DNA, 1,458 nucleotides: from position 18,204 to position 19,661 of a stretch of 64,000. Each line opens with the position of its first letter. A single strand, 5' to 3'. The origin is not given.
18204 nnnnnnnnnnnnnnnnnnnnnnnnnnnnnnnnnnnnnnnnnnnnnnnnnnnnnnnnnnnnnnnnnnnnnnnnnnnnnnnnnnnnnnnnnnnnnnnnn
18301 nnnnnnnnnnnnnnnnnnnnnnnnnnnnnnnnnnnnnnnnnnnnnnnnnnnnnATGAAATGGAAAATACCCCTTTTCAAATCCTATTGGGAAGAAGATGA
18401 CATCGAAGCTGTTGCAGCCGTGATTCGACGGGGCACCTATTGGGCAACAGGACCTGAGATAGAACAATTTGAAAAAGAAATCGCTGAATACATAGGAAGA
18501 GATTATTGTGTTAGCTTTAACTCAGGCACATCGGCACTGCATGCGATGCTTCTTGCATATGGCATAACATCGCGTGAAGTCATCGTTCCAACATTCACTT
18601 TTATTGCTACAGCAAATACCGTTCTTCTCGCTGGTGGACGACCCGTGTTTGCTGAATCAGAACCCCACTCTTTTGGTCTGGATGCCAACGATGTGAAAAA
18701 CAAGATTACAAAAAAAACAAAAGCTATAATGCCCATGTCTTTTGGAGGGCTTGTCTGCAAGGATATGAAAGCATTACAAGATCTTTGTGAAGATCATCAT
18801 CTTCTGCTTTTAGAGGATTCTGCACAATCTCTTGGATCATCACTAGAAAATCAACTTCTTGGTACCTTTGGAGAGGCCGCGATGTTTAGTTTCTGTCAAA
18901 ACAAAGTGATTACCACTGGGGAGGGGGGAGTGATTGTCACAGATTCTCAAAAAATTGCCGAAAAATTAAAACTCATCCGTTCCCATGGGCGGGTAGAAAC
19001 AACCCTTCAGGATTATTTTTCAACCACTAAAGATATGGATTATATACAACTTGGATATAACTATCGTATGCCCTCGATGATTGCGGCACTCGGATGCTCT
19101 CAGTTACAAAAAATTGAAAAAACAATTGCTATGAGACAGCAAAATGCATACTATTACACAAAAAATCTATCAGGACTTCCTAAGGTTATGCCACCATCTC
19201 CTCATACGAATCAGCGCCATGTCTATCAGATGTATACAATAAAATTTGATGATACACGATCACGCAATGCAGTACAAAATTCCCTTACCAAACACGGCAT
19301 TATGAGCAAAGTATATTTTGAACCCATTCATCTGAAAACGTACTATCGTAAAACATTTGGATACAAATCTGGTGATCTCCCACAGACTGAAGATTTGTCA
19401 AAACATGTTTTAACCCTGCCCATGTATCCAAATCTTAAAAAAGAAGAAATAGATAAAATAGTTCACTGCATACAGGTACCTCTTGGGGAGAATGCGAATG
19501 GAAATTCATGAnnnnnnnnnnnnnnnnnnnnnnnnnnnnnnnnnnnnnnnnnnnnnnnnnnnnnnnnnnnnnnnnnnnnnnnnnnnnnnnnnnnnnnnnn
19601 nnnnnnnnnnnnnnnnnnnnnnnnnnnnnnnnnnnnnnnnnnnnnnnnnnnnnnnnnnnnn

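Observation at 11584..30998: Three paralogous TagF/KpsC-like K-x-HP transferases distributed through the nonulosonic acid cluster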

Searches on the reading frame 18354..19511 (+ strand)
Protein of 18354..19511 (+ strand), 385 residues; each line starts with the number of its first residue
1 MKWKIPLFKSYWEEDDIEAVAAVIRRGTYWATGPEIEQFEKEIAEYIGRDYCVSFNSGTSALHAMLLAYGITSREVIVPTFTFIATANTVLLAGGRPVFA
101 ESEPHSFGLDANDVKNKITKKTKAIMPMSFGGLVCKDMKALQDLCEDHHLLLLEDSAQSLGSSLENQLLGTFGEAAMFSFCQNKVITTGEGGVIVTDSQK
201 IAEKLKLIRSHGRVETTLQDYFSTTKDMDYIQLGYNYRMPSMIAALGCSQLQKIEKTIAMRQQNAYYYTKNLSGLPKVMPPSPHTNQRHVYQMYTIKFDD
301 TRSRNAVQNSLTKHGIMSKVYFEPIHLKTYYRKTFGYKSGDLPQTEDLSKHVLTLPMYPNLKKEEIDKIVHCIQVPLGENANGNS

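Call 10: search_protein_families(library=pfam, proteins=[window:18354-19511:+], max_evalue=0.001)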
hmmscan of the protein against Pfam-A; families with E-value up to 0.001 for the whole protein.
window:18354-19511:+ (385 aa): 4 families
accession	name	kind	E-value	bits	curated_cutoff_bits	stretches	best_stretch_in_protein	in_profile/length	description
PF01041.23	DegT_DnrJ_EryC1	-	1.1e-113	380.5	19.8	1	13-374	4-360/360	DegT/DnrJ/EryC1/StrS aminotransferase family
PF00155.27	Aminotran_1_2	-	3.4e-07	30.2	19.7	1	36-156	44-186/361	Aminotransferase class I and II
PF01212.27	Beta_elim_lyase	-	0.00015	21.7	27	1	31-290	29-283/288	Beta-eliminating lyase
PF01053.26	Cys_Met_Meta_PP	-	0.00019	20.5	27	1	34-157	52-175/381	Cys/Met metabolism PLP-dependent enzyme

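Call 62: search_protein_families(library=ncbifam, proteins=[window:18354-19511:+], max_evalue=0.00001)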
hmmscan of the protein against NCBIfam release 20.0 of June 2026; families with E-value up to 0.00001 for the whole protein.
window:18354-19511:+ (385 aa): 11 families
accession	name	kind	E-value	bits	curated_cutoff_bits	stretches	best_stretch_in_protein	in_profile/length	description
TIGR03588.1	PseC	equivalog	4.2e-93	312.3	423.5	1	6-374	3-377/380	UDP-4-amino-4,6-dideoxy-N-acetyl-beta-L-altrosamine transaminase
TIGR04181.1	NHT_00031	hypoth_equivalog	5.5e-72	242.6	420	1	6-356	2-357/359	LegC family aminotransferase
NF008658.2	PRK11658.1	equivalog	1.1e-70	238.2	631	1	5-374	5-374/379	UDP-4-amino-4-deoxy-L-arabinose aminotransferase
NF008687.0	PRK11706.1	equivalog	2e-66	224.3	375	1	5-373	2-370/375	dTDP-4-amino-4,6-dideoxygalactose transaminase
TIGR04427.1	PLP_DesI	equivalog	5.1e-57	193.7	650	1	32-375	50-381/390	dTDP-4-dehydro-6-deoxyglucose aminotransferase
TIGR02379.1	ECA_wecE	subfamily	1.9e-51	175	434.85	1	11-374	8-372/376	dTDP-4-amino-4,6-dideoxy-D-glucose transaminase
NF011936.0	PRK15407.1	equivalog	1.3e-47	162.6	423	2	28-213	59-252/440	lipopolysaccharide biosynthesis protein RfbH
NF005816.0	PRK07682.1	equivalog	6.8e-08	31.5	620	1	36-155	68-202/390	aminotransferase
NF004975.0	PRK06348.1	equivalog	3.3e-07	29.6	549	1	38-156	70-202/384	pyridoxal phosphate-dependent aminotransferase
NF006569.0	PRK09082.1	subfamily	5.8e-06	25.7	420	1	58-156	100-203/386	methionine aminotransferase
NF005817.0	PRK07683.1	equivalog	7.8e-06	24.8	575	0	63-156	103-201/387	aminotransferase A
